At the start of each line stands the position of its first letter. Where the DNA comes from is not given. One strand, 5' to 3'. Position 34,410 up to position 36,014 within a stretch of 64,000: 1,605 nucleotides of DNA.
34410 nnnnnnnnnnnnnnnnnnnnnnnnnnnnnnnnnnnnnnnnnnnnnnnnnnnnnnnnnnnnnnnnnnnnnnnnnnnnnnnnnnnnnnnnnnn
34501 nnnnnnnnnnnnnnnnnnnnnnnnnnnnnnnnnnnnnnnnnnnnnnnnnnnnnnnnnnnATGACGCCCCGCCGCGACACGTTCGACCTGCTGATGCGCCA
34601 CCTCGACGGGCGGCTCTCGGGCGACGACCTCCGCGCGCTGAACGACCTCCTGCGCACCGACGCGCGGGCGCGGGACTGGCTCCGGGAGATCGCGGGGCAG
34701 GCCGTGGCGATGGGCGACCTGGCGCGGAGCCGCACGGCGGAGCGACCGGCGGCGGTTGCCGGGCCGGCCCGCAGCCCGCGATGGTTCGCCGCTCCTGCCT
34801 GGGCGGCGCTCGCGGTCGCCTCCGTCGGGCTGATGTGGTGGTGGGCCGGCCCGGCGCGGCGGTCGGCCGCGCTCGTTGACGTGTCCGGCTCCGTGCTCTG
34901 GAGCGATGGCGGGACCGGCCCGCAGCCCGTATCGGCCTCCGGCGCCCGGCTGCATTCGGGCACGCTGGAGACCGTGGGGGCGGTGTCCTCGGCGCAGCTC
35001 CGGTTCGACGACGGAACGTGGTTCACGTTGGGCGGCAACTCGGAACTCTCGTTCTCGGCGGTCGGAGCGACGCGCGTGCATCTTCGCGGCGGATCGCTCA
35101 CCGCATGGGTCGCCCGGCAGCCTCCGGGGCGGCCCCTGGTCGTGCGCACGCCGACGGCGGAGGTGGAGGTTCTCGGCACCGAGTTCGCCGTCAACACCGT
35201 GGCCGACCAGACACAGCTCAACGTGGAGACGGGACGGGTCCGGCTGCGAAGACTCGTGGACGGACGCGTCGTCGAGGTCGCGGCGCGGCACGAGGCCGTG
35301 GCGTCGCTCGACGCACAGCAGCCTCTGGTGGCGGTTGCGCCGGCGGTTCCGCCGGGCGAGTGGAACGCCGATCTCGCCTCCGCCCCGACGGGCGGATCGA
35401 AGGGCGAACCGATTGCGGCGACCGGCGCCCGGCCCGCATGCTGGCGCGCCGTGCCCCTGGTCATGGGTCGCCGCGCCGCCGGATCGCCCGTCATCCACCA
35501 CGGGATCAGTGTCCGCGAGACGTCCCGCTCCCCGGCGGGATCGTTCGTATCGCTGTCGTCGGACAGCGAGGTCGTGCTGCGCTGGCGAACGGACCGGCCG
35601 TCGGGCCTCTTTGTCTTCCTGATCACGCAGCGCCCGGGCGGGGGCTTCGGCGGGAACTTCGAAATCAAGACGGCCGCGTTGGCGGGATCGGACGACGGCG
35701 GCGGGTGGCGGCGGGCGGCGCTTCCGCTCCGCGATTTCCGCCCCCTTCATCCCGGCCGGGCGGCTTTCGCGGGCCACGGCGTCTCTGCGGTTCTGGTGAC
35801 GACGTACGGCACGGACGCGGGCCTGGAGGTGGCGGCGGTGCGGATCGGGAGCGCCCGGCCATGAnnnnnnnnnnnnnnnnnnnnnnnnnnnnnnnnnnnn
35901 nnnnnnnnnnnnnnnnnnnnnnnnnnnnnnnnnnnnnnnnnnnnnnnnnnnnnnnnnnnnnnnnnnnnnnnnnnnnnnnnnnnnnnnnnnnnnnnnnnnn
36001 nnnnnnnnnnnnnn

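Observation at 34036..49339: A ~15-kb translationally coupled operon: ECF sigma, FecR anti-sigma, PSCyt-domain beta-propeller protein, then six secreted glycan-degrading enzymes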

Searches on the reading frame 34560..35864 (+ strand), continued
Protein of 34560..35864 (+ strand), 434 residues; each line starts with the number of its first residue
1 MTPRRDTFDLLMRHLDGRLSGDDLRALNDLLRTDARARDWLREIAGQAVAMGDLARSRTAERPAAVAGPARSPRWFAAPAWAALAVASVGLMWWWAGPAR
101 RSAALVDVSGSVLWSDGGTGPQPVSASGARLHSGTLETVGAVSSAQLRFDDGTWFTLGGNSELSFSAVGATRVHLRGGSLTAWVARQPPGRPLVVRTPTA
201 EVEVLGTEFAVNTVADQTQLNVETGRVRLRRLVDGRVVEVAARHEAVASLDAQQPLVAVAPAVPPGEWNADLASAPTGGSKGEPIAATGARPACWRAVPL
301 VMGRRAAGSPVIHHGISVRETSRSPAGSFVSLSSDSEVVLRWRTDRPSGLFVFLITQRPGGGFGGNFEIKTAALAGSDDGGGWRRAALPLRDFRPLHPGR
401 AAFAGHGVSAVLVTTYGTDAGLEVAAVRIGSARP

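Call 67: search_protein_families(library=pfam, proteins=[L091:1376-2503:+, L094:3216-4571:+, L096:7336-8817:+, L100:7402-8889:+, L109:3573-4844:+, L103:6933-7805:+, L093:4314-7058:+, L097:7289-9946:+, L101:6962-8953:+, L099:7290-9995:+], max_evalue=0.001)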
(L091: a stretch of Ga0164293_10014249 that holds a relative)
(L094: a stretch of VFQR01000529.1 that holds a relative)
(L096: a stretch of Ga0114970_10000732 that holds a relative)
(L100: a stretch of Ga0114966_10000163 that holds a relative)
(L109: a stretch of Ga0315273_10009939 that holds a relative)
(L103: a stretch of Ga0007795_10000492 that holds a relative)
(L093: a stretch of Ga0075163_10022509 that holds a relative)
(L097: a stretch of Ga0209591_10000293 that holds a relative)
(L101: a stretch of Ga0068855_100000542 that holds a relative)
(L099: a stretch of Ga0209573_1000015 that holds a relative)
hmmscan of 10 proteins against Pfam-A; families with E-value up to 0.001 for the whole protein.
L091:1376-2503:+ (376 aa): 3 families
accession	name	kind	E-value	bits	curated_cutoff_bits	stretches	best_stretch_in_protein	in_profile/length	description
PF02012.26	BNR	-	5e-07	29.2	27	0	341-349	3-11/12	BNR/Asp-box repeat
PF13088.12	BNR_2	-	6.6e-07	29.4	31.4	0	217-352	139-252/277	BNR repeat-like domain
PF15902.12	Sortilin-Vps10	-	8.2e-06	25.3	33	0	217-354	2-115/446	Sortilin, neurotensin receptor 3,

L094:3216-4571:+ (452 aa): 1 family
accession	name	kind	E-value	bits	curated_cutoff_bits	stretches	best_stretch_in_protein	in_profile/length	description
PF07586.16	HXXSHH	-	2.9e-75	254.2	30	1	46-356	1-307/307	Protein of unknown function (DUF1552)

L096:7336-8817:+ (494 aa): 1 family
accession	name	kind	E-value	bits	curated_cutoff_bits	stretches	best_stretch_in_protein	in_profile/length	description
PF07586.16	HXXSHH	-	1.9e-77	261.3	30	1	91-388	21-307/307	Protein of unknown function (DUF1552)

L100:7402-8889:+ (496 aa): 1 family
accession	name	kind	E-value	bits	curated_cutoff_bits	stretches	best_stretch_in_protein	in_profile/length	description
PF07586.16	HXXSHH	-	1.2e-77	261.9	30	1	91-390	21-307/307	Protein of unknown function (DUF1552)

L109:3573-4844:+ (424 aa): 0 families

L103:6933-7805:+ (291 aa): 1 family
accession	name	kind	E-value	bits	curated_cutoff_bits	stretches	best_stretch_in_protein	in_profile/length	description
PF07589.16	PEP-CTERM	-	1e-06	29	20.7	1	265-289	1-23/24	PEP-CTERM motif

L093:4314-7058:+ (915 aa): 7 families
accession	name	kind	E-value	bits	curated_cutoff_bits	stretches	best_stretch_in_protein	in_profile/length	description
PF07631.16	PSD4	-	1.2e-35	123.2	23.3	1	550-683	1-128/128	Protein of unknown function (DUF1592)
PF07627.16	PSCyt3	-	1.2e-24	86.9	27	1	722-818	1-95/98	Protein of unknown function (DUF1588)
PF07624.16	PSD2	-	5.7e-20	71.3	25.8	1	829-901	2-74/74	Protein of unknown function (DUF1585)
PF07626.16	PSD3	-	3.6e-15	56.6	23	2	181-217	26-61/65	Protein of unknown function (DUF1587)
PF07637.16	PSD5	-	3.9e-15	56.4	34.2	1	480-536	3-60/62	Protein of unknown function (DUF1595)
PF07635.16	PSCyt1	-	6.4e-06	27.1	22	1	28-74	1-58/59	Planctomycete cytochrome C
PF13442.11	Cytochrome_CBB3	-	0.00033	21.3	27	0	23-92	9-68/68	Cytochrome C oxidase, cbb3-type, subunit III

L097:7289-9946:+ (886 aa): 7 families
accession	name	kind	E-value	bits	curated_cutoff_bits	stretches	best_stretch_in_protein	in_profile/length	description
PF07631.16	PSD4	-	3.6e-44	150.8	23.3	1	542-669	1-128/128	Protein of unknown function (DUF1592)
PF07627.16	PSCyt3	-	2.5e-31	108.3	27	1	688-787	1-98/98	Protein of unknown function (DUF1588)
PF07626.16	PSD3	-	9.5e-26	90.5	23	1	163-226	1-64/65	Protein of unknown function (DUF1587)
PF07624.16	PSD2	-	1.2e-23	83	25.8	1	810-883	1-74/74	Protein of unknown function (DUF1585)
PF07637.16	PSD5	-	1.2e-19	70.8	34.2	1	471-531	2-62/62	Protein of unknown function (DUF1595)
PF07635.16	PSCyt1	-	1.1e-08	36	22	1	81-128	1-59/59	Planctomycete cytochrome C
PF13442.11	Cytochrome_CBB3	-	0.00026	21.7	27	0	77-129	10-53/68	Cytochrome C oxidase, cbb3-type, subunit III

L101:6962-8953:+ (664 aa): 7 families
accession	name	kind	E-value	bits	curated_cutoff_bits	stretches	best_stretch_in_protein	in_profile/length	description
PF07631.16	PSD4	-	5.7e-44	150.1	23.3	1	317-443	2-128/128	Protein of unknown function (DUF1592)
PF07627.16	PSCyt3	-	1.3e-33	115.6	27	1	462-560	1-97/98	Protein of unknown function (DUF1588)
PF07624.16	PSD2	-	4e-25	87.8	25.8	1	575-647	2-74/74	Protein of unknown function (DUF1585)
PF07626.16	PSD3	-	1.8e-18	67.2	23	1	148-213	1-64/65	Protein of unknown function (DUF1587)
PF07637.16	PSD5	-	5e-17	62.4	34.2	1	244-304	2-62/62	Protein of unknown function (DUF1595)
PF13442.11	Cytochrome_CBB3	-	2.5e-07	31.3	27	1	53-127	3-68/68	Cytochrome C oxidase, cbb3-type, subunit III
PF07635.16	PSCyt1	-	5.6e-07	30.5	22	1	64-110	1-58/59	Planctomycete cytochrome C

L099:7290-9995:+ (902 aa): 8 families
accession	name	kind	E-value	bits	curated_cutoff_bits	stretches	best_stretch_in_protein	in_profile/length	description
PF07631.16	PSD4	-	6e-33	114.5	23.3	1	549-678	1-128/128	Protein of unknown function (DUF1592)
PF07627.16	PSCyt3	-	6.1e-27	94.2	27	1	711-810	1-98/98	Protein of unknown function (DUF1588)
PF07624.16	PSD2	-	3.1e-21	75.3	25.8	1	822-895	1-74/74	Protein of unknown function (DUF1585)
PF07637.16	PSD5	-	9.5e-19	68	34.2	1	478-538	2-62/62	Protein of unknown function (DUF1595)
PF07626.16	PSD3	-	5.9e-16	59.2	23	2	181-217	26-61/65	Protein of unknown function (DUF1587)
PF07635.16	PSCyt1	-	2.8e-06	28.3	22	1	28-74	1-58/59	Planctomycete cytochrome C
PF00034.26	Cytochrom_C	-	0.00012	23.8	21.3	1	23-94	8-88/90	Cytochrome c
PF13442.11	Cytochrome_CBB3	-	0.00098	19.8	27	0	22-92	8-68/68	Cytochrome C oxidase, cbb3-type, subunit III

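Call 74: predict_structure(alignment_id=A4)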
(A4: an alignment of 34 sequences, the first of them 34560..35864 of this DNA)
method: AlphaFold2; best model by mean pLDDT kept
length: 434 residues; sequences in the alignment: 34
mean_pLDDT: 86.6   pTM: 0.72
mean pLDDT of the five models: 86.6, 85.0, 83.7, 83.6, 82.9
residues with pLDDT >= 90: 264; 70-90: 110; 50-70: 39; < 50: 21
segments of 3 or more residues with pLDDT < 50: 60-64, 66-77
pLDDT, mean of each block of 10 residues (from residue 1): 72 88 90 90 82 61 47 46 60 64 90 88 85 92 91 92 86 94 93 96 94 93 95 98 95 96 91 89 94 96 84 93 73 96 96 91 90 94 96 86 89 92 97 77
secondary structure, 60 per line:
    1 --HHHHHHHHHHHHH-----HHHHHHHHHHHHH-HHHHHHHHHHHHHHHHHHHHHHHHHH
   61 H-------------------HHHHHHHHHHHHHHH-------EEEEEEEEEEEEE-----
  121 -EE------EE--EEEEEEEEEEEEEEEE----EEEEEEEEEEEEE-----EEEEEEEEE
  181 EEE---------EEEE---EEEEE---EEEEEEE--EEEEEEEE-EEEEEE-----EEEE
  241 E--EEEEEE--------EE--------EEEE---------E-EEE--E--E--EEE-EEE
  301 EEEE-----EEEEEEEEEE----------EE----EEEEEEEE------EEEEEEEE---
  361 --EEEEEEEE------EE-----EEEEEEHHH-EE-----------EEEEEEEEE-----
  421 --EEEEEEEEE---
elements in order: H3-15 H21-33 H35-61 H81-95 E103-115 E134-149 E154-166 E172-183 E193-196 E200-204 E208-214 E217-224 E226-231 E237-241 E244-249 E268-271 E283-285 E294-296 E298-304 E310-319 E336-343 E350-357 E363-370 E384-389 E407-415 E423-431

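Call 76: fold_search(model_id=the predicted structure, library=pdb)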
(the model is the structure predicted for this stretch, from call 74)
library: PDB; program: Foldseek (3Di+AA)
matches with E <= 10: 1164; with E <= 0.001: 55
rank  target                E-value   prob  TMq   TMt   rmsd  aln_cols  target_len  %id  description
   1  6ovk_R                5.3e-07  1.00  0.27  0.53   5.1       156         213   23  Crystal Structure of the Pseudomonas capeferrum Anti-sigma Regulator PupR C-terminal Cell-surface Signaling Domain in  (released 2020-03-04)
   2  4m0h_B                2.9e-06  1.00  0.26  0.52   2.0       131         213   20  Crystal structure of a putative anti-sigma factor (BDI_1681) from Parabacteroides distasonis ATCC 8503 at 2.50 A resol (released 2013-10-16)
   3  4m0n                  3.3e-06  1.00  0.26  0.52   2.2       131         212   20  Crystal structure of a putative anti-sigma factor (BDI_1681) from Parabacteroides distasonis ATCC 8503 at 1.65 A resolut (released 2013-10-16)
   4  4m0h_A                7.2e-06  1.00  0.26  0.51   2.3       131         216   20  Crystal structure of a putative anti-sigma factor (BDI_1681) from Parabacteroides distasonis ATCC 8503 at 2.50 A resol (released 2013-10-16)
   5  4qaw_E                3.2e-05  1.00  0.20  0.17  16.4       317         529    9  Structure of modular Xyn30D from Paenibacillus barcinonensis (released 2014-10-08)
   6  4qaw_H                5.0e-05  1.00  0.20  0.17  16.6       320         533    9  Structure of modular Xyn30D from Paenibacillus barcinonensis (released 2014-10-08)
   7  8e4g_P                6.2e-05  0.60  0.13  0.08  22.1       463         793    9  Remodeling of the bacteriophage T7 during initial infection (released 2023-09-27)
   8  8axi_A                6.9e-05  1.00  0.26  0.21  14.5       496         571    8  Sialidases and Fucosidases of Akkermansia muciniphila are key for rapid growth on colonic mucin and nutrient sharing a (released 2023-03-01)
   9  9buv                  7.6e-05  0.99  0.20  0.16  17.1       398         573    8  Crystal structure of Cry1Fa R226Q (released 2024-05-29)
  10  8axs_A                8.9e-05  1.00  0.26  0.21  14.6       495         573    8  Sialidases and Fucosidases of Akkermansia muciniphila are key for rapid growth on colonic mucin and nutrient sharing a (released 2023-03-01)
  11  8axs_B                1.1e-04  1.00  0.25  0.21  12.2       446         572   10  Sialidases and Fucosidases of Akkermansia muciniphila are key for rapid growth on colonic mucin and nutrient sharing a (released 2023-03-01)
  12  9eob                  1.3e-04  0.99  0.25  0.20  13.7       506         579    8  Engineered GH181 sialidase from Akkermansia muciniphila (released 2025-03-26)
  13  4qaw_A                1.4e-04  0.99  0.20  0.17  15.4       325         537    9  Structure of modular Xyn30D from Paenibacillus barcinonensis (released 2014-10-08)
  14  8a1a_A                1.4e-04  0.97  0.18  0.07  21.5       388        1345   11  Structure of a leucinostatin derivative determined by host lattice display : L1F11V1 construct (released 2022-12-07)
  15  6qep                  1.5e-04  0.97  0.19  0.07  21.9       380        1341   10  EngBF DARPin Fusion 4b H14 (released 2019-11-06)
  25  1v0a                  3.4e-04  1.00  0.23  0.50   7.0       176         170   13  Family 11 Carbohydrate-Binding Module of cellulosomal cellulase Lic26A-Cel5E of Clostridium thermocellum (released 2005-01-12)
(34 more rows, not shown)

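Call 104: search_solved_structures(query=A4, max_evalue=0.01, show_alignments=3)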
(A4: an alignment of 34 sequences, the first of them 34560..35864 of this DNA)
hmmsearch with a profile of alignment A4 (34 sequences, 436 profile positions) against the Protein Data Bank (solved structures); distinct sequences matched with E-value up to 0.01: 3.
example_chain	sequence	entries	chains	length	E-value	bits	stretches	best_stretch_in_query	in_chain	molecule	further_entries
6ovk_R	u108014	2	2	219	5.7e-08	35.1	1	148-310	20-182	Siderophore-interacting protein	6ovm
4m0n_A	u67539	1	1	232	2.9e-07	32.8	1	148-230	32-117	Conserved hypothetical protein, putative anti-sigma factor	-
4m0h_A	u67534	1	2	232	5.1e-07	32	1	148-230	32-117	Conserved hypothetical protein, putative anti-sigma factor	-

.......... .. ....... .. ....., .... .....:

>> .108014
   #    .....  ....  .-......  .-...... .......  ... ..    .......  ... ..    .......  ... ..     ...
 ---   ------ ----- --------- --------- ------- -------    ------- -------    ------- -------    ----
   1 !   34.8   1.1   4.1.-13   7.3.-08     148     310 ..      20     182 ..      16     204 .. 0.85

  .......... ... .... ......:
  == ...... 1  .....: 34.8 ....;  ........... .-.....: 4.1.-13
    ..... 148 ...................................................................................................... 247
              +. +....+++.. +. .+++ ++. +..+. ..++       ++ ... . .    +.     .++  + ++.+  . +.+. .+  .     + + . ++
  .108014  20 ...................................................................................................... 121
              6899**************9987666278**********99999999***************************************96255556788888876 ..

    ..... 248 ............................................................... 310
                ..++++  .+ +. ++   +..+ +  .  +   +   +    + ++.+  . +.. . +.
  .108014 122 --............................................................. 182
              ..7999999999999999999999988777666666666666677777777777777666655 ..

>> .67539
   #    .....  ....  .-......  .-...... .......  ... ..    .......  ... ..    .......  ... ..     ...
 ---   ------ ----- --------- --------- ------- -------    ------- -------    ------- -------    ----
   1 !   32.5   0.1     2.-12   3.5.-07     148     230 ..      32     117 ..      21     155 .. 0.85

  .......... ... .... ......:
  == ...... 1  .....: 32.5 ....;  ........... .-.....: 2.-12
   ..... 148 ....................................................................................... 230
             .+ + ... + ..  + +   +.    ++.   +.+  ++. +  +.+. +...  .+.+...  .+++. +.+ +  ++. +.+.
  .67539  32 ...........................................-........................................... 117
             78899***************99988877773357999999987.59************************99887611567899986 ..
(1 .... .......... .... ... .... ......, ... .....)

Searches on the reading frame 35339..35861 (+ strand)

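Call 78: search_protein_families(library=pfam, proteins=[window:35339-35861:+], max_evalue=1)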
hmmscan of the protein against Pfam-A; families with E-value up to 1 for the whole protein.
window:35339-35861:+ (174 aa): 0 families
